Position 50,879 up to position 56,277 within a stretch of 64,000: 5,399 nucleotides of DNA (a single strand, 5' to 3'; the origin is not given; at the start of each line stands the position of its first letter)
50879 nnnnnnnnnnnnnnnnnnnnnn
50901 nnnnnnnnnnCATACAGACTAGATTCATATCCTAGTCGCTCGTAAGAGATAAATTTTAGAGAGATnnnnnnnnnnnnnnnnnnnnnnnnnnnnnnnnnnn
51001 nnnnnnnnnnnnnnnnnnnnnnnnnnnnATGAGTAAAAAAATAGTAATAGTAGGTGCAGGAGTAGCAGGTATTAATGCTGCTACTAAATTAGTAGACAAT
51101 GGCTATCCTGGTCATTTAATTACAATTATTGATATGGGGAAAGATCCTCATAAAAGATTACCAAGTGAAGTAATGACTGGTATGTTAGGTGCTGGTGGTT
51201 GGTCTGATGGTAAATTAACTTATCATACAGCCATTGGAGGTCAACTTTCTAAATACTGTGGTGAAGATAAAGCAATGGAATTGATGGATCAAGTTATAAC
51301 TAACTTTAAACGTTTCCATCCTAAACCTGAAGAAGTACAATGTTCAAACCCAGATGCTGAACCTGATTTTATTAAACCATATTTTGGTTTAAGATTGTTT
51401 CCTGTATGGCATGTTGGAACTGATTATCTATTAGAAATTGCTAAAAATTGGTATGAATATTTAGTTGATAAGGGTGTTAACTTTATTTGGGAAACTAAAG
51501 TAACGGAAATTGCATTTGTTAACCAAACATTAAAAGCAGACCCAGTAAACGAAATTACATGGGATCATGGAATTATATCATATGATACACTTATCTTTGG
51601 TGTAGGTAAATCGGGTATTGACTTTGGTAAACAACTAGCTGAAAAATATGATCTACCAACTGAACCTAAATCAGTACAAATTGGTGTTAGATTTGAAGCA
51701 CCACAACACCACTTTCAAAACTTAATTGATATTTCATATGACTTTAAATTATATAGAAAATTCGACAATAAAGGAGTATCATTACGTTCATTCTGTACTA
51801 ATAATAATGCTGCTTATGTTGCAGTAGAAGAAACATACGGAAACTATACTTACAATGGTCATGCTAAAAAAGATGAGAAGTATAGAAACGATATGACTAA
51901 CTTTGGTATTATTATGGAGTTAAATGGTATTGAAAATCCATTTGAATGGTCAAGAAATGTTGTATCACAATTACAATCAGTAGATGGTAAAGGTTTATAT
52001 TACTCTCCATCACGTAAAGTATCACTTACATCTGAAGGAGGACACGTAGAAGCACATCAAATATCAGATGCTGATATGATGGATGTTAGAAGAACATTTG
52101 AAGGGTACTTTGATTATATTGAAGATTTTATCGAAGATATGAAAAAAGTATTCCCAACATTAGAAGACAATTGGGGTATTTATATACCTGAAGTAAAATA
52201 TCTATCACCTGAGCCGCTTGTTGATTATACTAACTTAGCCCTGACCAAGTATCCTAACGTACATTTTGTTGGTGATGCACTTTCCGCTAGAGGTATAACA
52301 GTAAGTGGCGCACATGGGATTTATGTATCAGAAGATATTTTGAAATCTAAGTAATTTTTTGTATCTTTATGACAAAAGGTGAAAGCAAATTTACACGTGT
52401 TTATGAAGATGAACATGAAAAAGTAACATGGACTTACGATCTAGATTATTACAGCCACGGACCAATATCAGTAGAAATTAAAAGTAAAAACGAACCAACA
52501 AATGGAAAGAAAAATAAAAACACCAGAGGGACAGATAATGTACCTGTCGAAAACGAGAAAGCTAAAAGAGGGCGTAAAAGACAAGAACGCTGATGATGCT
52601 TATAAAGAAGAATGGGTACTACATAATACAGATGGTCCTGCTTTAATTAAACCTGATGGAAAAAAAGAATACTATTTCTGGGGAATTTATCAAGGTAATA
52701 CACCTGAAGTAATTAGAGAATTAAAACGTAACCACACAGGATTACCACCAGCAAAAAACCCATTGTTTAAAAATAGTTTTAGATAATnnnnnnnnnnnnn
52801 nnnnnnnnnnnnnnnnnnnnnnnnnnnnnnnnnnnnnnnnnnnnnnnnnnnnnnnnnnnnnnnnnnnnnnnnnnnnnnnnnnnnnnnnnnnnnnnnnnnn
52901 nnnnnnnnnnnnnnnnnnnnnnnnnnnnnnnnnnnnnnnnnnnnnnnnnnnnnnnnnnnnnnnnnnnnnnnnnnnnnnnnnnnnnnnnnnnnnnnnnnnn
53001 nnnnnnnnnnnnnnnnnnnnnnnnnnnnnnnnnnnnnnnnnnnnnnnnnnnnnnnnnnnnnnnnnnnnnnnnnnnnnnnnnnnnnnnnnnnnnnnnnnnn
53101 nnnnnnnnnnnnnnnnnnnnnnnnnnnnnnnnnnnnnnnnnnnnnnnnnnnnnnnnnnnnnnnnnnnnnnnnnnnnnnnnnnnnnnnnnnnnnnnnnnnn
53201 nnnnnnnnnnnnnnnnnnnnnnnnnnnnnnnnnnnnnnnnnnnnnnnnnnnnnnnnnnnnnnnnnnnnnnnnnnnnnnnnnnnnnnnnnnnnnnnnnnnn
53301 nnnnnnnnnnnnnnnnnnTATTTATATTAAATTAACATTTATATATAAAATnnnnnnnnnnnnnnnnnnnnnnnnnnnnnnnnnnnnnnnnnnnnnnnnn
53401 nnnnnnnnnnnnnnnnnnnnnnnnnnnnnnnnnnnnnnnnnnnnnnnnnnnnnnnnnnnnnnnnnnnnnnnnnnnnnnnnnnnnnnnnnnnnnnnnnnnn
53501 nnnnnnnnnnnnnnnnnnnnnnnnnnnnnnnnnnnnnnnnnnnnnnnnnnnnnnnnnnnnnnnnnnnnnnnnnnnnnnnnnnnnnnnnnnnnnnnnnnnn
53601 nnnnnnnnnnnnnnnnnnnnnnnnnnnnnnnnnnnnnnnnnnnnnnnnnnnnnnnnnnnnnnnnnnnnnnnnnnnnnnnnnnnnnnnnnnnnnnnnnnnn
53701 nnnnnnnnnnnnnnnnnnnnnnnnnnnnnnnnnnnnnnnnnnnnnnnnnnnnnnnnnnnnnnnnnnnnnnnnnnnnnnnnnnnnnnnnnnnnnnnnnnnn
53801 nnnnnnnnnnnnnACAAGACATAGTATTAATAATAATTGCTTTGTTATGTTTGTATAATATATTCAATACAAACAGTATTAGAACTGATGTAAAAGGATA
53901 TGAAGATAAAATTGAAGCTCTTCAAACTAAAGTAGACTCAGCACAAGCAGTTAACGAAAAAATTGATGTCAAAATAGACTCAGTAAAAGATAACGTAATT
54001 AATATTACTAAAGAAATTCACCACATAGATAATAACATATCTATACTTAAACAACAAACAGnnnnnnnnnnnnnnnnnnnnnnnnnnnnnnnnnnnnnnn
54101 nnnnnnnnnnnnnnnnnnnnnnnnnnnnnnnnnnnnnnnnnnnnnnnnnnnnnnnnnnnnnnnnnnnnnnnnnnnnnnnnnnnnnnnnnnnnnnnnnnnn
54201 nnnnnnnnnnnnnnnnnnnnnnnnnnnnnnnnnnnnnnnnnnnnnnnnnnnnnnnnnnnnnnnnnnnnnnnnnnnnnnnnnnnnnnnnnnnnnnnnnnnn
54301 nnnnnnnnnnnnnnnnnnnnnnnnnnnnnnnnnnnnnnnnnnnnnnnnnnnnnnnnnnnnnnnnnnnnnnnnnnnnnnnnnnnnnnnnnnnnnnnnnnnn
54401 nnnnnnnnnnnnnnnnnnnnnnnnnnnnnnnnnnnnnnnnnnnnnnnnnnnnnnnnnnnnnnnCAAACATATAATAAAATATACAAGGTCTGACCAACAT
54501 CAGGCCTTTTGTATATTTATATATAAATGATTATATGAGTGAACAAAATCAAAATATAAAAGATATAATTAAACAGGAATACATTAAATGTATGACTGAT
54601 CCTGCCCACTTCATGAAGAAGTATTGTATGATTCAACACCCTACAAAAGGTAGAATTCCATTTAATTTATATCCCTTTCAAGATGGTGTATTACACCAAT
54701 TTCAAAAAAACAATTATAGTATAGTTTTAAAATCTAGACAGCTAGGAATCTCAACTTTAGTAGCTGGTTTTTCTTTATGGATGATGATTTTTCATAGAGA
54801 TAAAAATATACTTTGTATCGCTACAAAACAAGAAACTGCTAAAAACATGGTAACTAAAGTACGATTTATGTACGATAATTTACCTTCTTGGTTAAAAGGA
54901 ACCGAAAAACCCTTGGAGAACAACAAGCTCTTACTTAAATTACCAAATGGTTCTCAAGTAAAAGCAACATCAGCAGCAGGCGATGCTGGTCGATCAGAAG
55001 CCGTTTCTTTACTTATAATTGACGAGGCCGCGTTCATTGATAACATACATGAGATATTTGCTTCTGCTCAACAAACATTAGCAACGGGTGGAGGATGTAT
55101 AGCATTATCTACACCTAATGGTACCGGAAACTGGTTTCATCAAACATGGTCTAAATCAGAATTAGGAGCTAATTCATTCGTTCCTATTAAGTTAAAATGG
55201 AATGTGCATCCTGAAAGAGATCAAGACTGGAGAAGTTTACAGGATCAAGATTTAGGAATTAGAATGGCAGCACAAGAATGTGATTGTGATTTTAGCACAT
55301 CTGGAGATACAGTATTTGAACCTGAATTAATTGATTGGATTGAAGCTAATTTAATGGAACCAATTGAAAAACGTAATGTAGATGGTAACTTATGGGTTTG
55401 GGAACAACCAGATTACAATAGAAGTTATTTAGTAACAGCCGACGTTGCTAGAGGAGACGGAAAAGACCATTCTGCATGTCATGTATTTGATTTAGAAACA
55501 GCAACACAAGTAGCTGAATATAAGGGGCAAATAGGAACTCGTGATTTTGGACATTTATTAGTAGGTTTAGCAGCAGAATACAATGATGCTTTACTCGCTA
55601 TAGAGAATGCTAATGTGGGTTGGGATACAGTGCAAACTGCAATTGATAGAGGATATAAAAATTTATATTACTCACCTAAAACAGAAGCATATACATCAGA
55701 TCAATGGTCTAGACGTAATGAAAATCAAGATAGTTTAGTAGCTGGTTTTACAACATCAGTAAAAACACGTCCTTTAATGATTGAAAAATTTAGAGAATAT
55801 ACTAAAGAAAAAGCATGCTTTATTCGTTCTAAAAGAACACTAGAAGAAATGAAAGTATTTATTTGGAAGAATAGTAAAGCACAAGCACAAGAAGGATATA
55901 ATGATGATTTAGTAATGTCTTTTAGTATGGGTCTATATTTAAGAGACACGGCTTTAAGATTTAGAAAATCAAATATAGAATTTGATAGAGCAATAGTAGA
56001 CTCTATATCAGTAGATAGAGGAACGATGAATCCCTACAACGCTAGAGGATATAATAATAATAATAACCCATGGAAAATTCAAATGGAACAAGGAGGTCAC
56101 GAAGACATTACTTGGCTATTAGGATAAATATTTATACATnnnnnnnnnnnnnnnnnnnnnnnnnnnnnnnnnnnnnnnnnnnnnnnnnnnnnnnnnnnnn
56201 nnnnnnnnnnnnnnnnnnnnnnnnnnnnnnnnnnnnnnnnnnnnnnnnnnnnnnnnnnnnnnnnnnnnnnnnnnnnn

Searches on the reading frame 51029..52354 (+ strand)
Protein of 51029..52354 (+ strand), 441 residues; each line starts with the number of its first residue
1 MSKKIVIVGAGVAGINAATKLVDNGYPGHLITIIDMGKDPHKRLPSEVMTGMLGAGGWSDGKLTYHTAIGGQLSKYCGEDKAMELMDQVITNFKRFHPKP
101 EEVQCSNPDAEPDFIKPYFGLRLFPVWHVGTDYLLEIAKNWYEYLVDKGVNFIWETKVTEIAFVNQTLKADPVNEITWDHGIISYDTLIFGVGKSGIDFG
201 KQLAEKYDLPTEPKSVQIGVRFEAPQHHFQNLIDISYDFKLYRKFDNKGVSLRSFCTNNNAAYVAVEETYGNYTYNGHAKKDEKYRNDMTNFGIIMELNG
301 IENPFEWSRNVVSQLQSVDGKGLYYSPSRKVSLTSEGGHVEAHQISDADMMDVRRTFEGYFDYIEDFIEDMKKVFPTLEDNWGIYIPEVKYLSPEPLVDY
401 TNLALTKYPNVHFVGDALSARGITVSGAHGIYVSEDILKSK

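Call 75: search_protein_families(library=pfam, proteins=[window:51029-52354:+], max_evalue=0.001)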
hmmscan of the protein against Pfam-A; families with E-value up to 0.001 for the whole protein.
window:51029-52354:+ (441 aa): 4 families
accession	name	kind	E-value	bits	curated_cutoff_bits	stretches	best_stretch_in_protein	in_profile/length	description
PF07992.20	Pyr_redox_2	-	2.5e-08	34.1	26.1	1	4-42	2-37/291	Pyridine nucleotide-disulphide oxidoreductase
PF01266.30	DAO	-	9e-07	29.2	27.9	0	4-42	1-36/353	FAD dependent oxidoreductase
PF00070.33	Pyr_redox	-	4.8e-06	27.4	22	0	4-48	1-42/82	Pyridine nucleotide-disulphide oxidoreductase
PF06100.17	MCRA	-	0.00034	20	23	0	3-43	2-43/495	MCRA family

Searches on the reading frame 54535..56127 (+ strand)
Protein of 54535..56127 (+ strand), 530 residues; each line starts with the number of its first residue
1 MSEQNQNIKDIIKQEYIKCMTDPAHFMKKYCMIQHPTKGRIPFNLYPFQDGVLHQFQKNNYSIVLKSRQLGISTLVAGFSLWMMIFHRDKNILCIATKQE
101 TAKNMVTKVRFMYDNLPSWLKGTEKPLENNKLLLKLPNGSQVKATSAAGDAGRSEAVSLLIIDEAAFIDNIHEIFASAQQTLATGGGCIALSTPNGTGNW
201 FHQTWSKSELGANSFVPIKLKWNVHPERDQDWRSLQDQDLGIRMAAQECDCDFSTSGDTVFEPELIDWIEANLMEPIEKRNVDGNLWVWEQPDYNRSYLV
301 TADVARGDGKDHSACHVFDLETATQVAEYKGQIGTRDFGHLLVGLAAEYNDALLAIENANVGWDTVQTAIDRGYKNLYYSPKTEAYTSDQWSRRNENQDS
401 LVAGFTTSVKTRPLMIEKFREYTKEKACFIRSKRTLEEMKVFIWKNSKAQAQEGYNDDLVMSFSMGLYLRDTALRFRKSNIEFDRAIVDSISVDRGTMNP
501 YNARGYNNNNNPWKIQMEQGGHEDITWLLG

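Call 9: search_protein_families(library=phrogs, proteins=[window:54535-56127:+])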
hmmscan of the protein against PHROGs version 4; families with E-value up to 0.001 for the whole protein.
window:54535-56127:+ (530 aa): 12 families
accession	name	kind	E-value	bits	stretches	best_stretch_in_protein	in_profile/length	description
phrog_2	-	head and packaging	4.9e-46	158.9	1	37-505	259-620/807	terminase large subunit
phrog_5989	-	head and packaging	8.3e-38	131.4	1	11-252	109-333/347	terminase large subunit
phrog_36964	-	head and packaging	6.3e-31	108.2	2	74-331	436-706/890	terminase large subunit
phrog_24361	-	head and packaging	8.9e-16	59.1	1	326-471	1-139/162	terminase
phrog_38407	-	unknown function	3.3e-15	56.9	1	279-470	163-348/370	-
phrog_675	-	head and packaging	6.7e-14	52.1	1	10-208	13-205/576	terminase large subunit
phrog_9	-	head and packaging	3.9e-13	50.1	1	25-183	190-346/812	terminase large subunit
phrog_7579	-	head and packaging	2.5e-12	47.6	1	58-211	16-164/239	terminase large subunit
phrog_26724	-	unknown function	3e-11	44.2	1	21-186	11-175/192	-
phrog_38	-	head and packaging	5.7e-08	32.9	1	20-148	270-395/760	terminase large subunit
phrog_32359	-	head and packaging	6.3e-06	27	1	5-126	52-175/210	terminase large subunit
phrog_15503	-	unknown function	0.00059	20.3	0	32-170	61-197/245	-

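Call 11: search_dna_similar(query=window:54535-56127:+, collection=phages, mode=protein, max_rows=15)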
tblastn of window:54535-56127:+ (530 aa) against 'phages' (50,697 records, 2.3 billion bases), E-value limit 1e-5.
Records with a match: 2954; places in all: 3002; records where one place covers at least 80% of the query: 2111.
Best place of each record, by identity: <60% 2954.
By first word of the organism name: Escherichia 744; Synechococcus 378; Klebsiella 330; Vibrio 266; Salmonella 204; Shigella 95; Aeromonas 81; Stx2a-converting 81; Acinetobacter 77; Cyanophage 61; and 79 more.
By host as written in the record: - 675; Escherichia coli 284; Klebsiella pneumoniae 114; Synechococcus 107; Escherichia coli O157:H7 42; Synechococcus sp. 38; Salmonella enterica 29; Synechococcus sp. WH7803 28; and 656 more.
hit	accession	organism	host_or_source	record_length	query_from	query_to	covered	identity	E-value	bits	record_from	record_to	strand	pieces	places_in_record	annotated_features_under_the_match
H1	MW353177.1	Flavobacterium phage vB_FspM_immuto_13-6C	Flavobacterium sp. LMO8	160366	6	530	99%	58.3%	0e+0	630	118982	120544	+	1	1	terminase large subunit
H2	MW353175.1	Flavobacterium phage vB_FspM_immuto_2-6A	Flavobacterium sp. LMO8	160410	6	530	99%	58.3%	0e+0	630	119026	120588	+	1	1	terminase large subunit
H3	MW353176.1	Flavobacterium phage vB_FspM_immuto_3-5A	Flavobacterium sp. LMO8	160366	6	530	99%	58.3%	0e+0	630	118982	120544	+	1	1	terminase large subunit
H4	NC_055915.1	Flavobacterium phage vB_FspM_immuto_2-6A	Flavobacterium sp. LMO8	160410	6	530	99%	58.3%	0e+0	630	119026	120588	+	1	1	terminase large subunit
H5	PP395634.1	Microcystis phage Mel-JY01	Microcystis elabens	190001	6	529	99%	51.0%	3e-169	536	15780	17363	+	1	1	large terminase protein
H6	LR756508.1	uncultured phage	metagenomic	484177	5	496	93%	43.8%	8e-136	440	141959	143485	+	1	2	record has no annotation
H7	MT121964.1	Phage DP SC_6_H4_2017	bacteria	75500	4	454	85%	35.4%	1e-79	277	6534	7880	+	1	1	none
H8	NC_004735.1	Rhodothermus phage RM378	Rhodothermus marinus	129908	4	467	88%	33.7%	9e-68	243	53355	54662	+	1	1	17: large terminase protein | hypothetical protein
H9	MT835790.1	Bacteriophage sp.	human fecal samples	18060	17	454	83%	34.5%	3e-38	291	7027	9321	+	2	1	record has no annotation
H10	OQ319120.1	Synechococcus phage S-BM1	Synechococcus sp. WH 7803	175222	14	492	90%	30.0%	8e-56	208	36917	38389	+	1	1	terminase DNA packaging enzyme large subunit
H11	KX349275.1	Synechococcus phage S-RIM2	Synechococcus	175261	14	492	90%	30.0%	3e-54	203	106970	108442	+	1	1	terminase large subunit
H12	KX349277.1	Synechococcus phage S-RIM2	Synechococcus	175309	14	492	90%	30.0%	3e-54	203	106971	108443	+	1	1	terminase large subunit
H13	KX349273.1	Synechococcus phage S-RIM2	Synechococcus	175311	14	492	90%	30.0%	3e-54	203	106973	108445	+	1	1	terminase large subunit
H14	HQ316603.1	Cyanophage S-SSM6b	Synechococcus sp. WH8109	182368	15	492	90%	29.8%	9e-53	199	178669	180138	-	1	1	terminase large subunit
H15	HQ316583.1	Synechococcus phage S-SSM4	Synechococcus sp. WH8018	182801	15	492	90%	29.8%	9e-53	199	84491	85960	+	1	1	terminase large subunit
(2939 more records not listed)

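Call 12: find_related_loci(query=window:54535-56127:+, collection=viral_contigs, flank=10000)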
Query window:54535-56127:+ (530 aa) in viral_contigs; peptide patterns used: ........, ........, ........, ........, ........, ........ (x = any residue, [..] = any of these).
598 stretches matched a pattern (row limit reached: there are more); 598 encode a relative of the query (tblastn E <= 1e-3); the best 80 are kept; 80 distinct loci.
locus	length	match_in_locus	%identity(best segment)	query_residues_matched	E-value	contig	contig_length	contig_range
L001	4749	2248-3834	97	1-530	0e+0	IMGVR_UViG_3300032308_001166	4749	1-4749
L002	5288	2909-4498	96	1-530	0e+0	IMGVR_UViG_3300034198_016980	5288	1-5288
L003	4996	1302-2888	96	1-530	0e+0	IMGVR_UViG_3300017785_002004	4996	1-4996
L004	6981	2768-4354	92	1-530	0e+0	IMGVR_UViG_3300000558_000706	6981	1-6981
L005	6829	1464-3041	86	1-529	0e+0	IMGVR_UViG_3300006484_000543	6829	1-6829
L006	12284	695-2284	96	1-530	0e+0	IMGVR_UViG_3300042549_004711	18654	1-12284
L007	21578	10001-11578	65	5-529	0e+0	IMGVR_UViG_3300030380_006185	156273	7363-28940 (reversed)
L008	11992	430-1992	65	7-529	0e+0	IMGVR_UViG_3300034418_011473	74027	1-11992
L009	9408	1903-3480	65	5-529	0e+0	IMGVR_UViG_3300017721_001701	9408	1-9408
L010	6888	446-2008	64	7-529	0e+0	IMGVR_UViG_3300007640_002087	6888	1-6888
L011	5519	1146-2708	65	7-529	0e+0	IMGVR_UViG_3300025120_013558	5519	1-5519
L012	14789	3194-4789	64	4-529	0e+0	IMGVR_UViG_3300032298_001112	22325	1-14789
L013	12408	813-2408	64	4-529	0e+0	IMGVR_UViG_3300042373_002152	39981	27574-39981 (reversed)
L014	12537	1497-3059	64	7-529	0e+0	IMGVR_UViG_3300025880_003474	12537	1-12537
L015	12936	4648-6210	65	7-529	0e+0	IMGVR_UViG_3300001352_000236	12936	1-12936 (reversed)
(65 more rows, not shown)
